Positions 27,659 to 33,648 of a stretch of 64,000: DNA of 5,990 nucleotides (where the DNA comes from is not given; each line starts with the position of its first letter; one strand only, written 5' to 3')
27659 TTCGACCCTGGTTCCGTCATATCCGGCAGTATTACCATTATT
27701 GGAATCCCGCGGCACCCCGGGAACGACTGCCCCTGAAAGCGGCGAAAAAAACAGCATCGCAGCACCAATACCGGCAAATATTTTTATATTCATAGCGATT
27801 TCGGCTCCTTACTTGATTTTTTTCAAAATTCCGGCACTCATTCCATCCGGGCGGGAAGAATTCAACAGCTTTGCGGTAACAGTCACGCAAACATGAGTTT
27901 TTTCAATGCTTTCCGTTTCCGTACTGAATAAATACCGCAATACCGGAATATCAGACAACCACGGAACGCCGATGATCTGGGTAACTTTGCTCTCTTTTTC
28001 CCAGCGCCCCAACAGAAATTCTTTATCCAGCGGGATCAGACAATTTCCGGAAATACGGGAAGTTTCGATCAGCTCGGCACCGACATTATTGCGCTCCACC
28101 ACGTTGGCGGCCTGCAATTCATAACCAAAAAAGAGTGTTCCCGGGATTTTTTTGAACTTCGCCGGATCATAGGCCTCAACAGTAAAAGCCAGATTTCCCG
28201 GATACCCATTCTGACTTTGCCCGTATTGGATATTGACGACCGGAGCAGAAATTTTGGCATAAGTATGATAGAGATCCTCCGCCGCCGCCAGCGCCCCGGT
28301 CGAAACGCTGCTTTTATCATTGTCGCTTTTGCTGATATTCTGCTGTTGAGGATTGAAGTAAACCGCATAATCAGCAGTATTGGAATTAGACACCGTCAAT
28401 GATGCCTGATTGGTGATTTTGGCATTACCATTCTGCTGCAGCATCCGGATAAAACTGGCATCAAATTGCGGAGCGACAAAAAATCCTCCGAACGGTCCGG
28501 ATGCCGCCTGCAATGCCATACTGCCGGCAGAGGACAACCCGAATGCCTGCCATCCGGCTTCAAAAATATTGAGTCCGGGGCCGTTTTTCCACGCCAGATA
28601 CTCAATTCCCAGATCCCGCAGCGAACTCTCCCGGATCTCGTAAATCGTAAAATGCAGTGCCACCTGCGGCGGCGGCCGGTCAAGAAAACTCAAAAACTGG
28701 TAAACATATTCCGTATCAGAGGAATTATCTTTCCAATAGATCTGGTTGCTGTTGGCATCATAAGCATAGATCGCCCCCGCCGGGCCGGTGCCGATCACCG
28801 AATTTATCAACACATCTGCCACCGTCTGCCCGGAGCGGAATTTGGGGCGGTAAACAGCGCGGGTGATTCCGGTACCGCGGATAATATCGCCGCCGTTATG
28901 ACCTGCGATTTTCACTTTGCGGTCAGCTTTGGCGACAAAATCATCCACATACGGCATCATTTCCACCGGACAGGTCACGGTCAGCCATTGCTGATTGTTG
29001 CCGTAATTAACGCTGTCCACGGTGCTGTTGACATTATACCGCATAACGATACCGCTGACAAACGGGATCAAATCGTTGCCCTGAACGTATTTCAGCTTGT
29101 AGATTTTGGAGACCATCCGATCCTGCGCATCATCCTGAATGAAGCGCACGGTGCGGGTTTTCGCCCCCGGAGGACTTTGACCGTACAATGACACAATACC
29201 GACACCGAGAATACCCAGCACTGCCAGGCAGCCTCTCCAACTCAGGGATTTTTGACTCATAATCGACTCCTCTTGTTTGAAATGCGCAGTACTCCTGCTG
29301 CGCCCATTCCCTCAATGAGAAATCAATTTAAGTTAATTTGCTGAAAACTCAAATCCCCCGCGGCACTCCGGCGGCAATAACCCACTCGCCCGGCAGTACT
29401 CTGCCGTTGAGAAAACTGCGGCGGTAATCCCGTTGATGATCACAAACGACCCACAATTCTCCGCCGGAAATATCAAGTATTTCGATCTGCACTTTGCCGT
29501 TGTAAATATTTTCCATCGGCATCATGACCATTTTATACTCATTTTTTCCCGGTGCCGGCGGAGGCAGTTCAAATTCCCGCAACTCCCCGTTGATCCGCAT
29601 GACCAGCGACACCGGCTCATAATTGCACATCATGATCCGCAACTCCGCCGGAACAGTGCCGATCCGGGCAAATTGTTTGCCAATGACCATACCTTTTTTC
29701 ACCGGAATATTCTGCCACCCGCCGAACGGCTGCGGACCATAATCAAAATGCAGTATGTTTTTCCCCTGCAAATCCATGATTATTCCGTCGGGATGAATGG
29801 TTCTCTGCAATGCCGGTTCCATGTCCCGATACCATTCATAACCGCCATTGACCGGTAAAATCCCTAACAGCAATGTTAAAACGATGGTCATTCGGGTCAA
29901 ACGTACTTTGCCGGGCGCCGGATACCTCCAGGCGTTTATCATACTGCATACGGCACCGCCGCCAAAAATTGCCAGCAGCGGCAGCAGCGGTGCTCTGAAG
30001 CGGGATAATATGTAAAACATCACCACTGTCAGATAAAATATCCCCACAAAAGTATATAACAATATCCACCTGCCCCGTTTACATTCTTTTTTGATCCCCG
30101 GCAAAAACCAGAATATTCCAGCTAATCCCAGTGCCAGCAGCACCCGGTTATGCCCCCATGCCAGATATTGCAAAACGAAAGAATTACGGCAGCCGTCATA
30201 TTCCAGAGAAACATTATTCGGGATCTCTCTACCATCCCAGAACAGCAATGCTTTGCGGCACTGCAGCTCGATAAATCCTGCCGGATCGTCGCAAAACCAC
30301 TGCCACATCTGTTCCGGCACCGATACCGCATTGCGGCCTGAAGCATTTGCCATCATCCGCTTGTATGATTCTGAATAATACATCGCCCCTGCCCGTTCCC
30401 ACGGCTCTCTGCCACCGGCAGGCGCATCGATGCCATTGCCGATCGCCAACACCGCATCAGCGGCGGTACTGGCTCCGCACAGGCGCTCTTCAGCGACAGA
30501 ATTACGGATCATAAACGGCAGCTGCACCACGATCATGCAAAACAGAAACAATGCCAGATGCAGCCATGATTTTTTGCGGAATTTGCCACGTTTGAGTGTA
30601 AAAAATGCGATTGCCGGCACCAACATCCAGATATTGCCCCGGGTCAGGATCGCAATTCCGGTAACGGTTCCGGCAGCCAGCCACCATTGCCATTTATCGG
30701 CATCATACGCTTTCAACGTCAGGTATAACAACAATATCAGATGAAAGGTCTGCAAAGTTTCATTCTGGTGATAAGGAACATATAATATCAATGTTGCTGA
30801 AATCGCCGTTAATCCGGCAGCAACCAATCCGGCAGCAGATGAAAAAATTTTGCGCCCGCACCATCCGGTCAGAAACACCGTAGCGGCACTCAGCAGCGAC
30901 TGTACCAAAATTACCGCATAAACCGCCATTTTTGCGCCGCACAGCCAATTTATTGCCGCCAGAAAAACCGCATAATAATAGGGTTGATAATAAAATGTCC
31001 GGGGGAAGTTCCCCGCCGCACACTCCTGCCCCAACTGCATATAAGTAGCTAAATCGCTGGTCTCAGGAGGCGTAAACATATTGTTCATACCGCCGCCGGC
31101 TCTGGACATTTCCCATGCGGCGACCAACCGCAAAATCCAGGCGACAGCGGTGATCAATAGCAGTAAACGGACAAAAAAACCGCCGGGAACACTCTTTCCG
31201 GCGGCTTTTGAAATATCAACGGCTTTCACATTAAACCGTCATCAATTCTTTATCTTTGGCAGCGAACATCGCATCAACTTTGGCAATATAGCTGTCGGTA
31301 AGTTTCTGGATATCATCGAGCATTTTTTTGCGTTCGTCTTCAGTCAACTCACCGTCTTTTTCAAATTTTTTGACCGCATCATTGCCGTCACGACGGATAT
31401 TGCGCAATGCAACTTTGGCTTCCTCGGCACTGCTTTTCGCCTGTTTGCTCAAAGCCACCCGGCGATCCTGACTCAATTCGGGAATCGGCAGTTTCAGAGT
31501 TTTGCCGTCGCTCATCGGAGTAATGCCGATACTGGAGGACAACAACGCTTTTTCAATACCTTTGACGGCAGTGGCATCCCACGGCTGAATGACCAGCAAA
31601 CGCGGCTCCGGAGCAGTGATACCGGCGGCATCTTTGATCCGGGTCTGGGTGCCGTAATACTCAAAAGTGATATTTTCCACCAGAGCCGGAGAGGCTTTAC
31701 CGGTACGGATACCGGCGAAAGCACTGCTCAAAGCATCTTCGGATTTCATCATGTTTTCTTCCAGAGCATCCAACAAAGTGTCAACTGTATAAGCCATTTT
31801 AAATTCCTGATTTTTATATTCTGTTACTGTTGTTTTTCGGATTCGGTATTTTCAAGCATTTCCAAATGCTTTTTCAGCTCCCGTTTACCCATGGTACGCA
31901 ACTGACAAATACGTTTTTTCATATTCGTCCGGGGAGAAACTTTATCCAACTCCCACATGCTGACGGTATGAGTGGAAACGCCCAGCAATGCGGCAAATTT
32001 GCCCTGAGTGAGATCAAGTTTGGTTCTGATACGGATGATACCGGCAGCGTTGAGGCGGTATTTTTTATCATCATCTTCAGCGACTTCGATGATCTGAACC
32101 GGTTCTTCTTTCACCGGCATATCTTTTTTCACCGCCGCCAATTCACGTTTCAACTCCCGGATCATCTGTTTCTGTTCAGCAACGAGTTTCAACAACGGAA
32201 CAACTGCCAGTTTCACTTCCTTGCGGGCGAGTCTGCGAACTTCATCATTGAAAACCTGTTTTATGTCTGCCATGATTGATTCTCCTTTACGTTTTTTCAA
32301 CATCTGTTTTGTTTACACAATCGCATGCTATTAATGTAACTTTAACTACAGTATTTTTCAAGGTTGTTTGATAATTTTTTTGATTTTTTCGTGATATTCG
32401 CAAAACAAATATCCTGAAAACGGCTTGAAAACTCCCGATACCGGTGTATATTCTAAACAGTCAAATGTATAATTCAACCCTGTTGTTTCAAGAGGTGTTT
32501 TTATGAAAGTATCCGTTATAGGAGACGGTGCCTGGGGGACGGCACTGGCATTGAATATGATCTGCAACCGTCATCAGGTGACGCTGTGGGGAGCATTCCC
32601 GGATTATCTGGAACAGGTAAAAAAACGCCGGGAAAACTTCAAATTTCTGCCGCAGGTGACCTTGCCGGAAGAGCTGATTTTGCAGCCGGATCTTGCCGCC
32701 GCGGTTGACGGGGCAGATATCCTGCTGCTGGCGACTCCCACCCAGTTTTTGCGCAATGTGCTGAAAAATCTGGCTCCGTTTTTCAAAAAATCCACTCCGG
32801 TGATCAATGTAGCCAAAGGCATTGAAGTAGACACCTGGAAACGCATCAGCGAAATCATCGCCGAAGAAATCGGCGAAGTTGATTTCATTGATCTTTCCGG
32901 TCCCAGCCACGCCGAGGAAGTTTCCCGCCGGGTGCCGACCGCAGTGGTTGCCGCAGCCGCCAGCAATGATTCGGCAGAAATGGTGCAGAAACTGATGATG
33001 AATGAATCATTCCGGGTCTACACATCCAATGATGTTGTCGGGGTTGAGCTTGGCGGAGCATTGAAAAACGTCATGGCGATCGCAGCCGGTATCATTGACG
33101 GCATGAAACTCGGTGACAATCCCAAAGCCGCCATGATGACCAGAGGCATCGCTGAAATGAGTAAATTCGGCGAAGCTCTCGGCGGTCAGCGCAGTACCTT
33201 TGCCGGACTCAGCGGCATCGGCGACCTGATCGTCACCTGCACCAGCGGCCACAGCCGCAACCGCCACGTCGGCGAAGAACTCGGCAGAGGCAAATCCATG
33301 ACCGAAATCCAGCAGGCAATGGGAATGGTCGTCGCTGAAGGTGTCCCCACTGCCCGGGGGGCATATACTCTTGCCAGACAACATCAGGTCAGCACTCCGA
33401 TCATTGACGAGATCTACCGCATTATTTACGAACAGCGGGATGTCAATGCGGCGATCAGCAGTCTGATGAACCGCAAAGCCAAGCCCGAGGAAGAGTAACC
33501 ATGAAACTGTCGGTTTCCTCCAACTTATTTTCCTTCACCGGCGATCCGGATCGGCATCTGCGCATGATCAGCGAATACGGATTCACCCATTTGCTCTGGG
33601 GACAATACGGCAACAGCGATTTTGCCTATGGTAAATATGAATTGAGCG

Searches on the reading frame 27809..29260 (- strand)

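Call 11: search_protein_families(library=pfam, proteins=[window:27809-29260:-], max_evalue=0.001)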
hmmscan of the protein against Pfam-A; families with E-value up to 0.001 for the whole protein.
window:27809-29260:- (483 aa): 1 family
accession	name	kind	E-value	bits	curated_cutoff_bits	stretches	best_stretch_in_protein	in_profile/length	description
PF00263.26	Secretin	-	4.3e-12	46.4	27.5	1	384-466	86-168/169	Bacterial type II and III secretion system protein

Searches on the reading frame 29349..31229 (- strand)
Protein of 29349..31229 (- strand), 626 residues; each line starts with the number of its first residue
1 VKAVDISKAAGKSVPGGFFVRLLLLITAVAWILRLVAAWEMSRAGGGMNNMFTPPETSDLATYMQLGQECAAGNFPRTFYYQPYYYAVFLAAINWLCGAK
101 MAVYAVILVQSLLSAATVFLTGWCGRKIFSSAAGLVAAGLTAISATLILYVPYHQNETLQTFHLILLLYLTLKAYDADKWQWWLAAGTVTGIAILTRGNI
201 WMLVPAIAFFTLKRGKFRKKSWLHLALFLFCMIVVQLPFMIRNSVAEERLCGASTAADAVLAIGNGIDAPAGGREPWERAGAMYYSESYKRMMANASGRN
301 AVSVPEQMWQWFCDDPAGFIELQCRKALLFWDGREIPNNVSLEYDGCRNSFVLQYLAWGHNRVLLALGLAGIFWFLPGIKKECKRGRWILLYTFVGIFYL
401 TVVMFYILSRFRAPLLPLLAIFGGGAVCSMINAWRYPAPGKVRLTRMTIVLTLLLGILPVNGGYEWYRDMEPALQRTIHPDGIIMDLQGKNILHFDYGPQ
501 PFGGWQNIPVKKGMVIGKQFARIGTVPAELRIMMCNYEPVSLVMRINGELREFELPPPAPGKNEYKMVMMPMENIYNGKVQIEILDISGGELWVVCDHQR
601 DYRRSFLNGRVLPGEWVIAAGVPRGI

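Call 11: search_protein_families(library=pfam, proteins=[window:29349-31229:-], max_evalue=0.001)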
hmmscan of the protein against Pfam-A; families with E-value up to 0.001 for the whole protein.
window:29349-31229:- (626 aa): 1 family
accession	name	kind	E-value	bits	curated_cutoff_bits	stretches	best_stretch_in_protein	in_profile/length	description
PF13231.12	PMT_2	-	9.6e-15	55.6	26.1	1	86-235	6-154/160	Dolichyl-phosphate-mannose-protein mannosyltransferase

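Call 25: search_protein_families(library=ncbifam, proteins=[window:29349-31229:-], max_evalue=0.00001)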
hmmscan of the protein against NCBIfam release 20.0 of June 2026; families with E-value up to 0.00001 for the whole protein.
window:29349-31229:- (626 aa): 0 families

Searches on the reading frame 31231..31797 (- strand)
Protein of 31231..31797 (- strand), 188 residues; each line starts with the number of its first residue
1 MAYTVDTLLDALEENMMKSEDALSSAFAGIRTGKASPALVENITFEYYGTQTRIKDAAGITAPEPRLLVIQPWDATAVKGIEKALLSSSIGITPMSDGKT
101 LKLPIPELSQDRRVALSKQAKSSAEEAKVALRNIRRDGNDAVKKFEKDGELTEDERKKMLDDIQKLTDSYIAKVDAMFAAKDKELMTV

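Call 25: search_protein_families(library=ncbifam, proteins=[window:31231-31797:-], max_evalue=0.00001)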
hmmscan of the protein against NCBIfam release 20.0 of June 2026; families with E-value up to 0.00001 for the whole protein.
window:31231-31797:- (188 aa): 1 family
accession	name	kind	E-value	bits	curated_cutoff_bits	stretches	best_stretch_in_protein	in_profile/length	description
TIGR00496.1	frr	equivalog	7.9e-60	201.5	149.1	1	14-188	2-176/176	ribosome recycling factor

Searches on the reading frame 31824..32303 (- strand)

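Call 25: search_protein_families(library=ncbifam, proteins=[window:31824-32303:-], max_evalue=0.00001)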
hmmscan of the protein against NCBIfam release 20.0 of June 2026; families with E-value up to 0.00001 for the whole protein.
window:31824-32303:- (159 aa): 2 families
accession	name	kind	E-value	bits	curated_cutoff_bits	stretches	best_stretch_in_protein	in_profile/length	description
TIGR03830.1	CxxCG_CxxCG_HTH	subfamily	2.4e-09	37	61.8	1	79-134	60-115/127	type II TA system antitoxin MqsA family protein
NF041265.1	NadS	equivalog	3.7e-06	27.2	60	1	66-130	12-76/94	NadS family protein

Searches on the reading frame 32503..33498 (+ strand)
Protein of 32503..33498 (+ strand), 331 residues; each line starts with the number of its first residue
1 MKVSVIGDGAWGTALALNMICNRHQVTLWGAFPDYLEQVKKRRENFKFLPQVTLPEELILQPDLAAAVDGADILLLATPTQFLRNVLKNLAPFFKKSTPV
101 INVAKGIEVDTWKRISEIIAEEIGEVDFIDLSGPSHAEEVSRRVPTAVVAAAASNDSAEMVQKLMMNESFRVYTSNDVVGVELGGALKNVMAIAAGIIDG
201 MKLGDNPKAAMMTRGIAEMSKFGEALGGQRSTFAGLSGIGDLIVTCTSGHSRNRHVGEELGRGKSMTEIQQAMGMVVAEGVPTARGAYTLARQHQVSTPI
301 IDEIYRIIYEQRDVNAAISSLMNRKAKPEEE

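Call 39: search_protein_families(library=ncbifam, proteins=[window:32503-33498:+], max_evalue=0.00001)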
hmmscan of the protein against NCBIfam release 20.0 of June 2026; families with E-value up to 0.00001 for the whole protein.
window:32503-33498:+ (331 aa): 15 families
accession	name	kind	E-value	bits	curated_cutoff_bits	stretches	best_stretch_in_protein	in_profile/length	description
NF000941.0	PRK00094.1-3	equivalog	1.4e-126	422.3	423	1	2-330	3-333/336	NAD(P)H-dependent glycerol-3-phosphate dehydrogenase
NF000942.0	PRK00094.1-4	subfamily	3.2e-126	421.1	257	1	1-330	3-333/334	NAD(P)H-dependent glycerol-3-phosphate dehydrogenase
NF000940.0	PRK00094.1-2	subfamily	8.9e-112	373.8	202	1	1-329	1-328/330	NAD(P)H-dependent glycerol-3-phosphate dehydrogenase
NF011211.0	PRK14618.1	equivalog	1.4e-97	326.8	489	1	1-329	5-328/328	NAD(P)H-dependent glycerol-3-phosphate dehydrogenase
NF000939.0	PRK00094.1-1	equivalog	9.8e-93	310.9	473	1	2-330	7-336/339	NAD(P)H-dependent glycerol-3-phosphate dehydrogenase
NF000946.0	PRK00094.2-4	equivalog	9.5e-90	301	455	1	2-327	6-330/342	NAD(P)H-dependent glycerol-3-phosphate dehydrogenase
NF009098.0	PRK12439.1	equivalog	1.7e-86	290.7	436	1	2-327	9-333/341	NAD(P)H-dependent glycerol-3-phosphate dehydrogenase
NF000944.0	PRK00094.2-2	equivalog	1e-78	264.8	603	1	1-323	21-341/371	NAD(P)H-dependent glycerol-3-phosphate dehydrogenase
NF011212.0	PRK14619.1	equivalog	2.6e-78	263.3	377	1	63-329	41-307/309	NAD(P)H-dependent glycerol-3-phosphate dehydrogenase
TIGR03376.1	glycerol3P_DH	equivalog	3.4e-74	250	285.5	1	2-317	1-338/342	glycerol-3-phosphate dehydrogenase (NAD(+))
NF011213.0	PRK14620.1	equivalog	7.4e-72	242.2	478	1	1-322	1-325/326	NAD(P)H-dependent glycerol-3-phosphate dehydrogenase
NF000943.0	PRK00094.2-1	equivalog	1e-68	232.1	400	1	1-324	1-295/296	NAD(P)H-dependent glycerol-3-phosphate dehydrogenase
NF000945.0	PRK00094.2-3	equivalog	4.8e-55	187.7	491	1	1-321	1-347/352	NAD(P)H-dependent glycerol-3-phosphate dehydrogenase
NF000947.0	PRK00094.2-5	equivalog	1.7e-47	162.5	251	1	1-312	5-318/323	NAD(P)H-dependent glycerol-3-phosphate dehydrogenase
NF005088.0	PRK06522.1-2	subfamily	4.1e-06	26.1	371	1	1-110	1-108/308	2-dehydropantoate 2-reductase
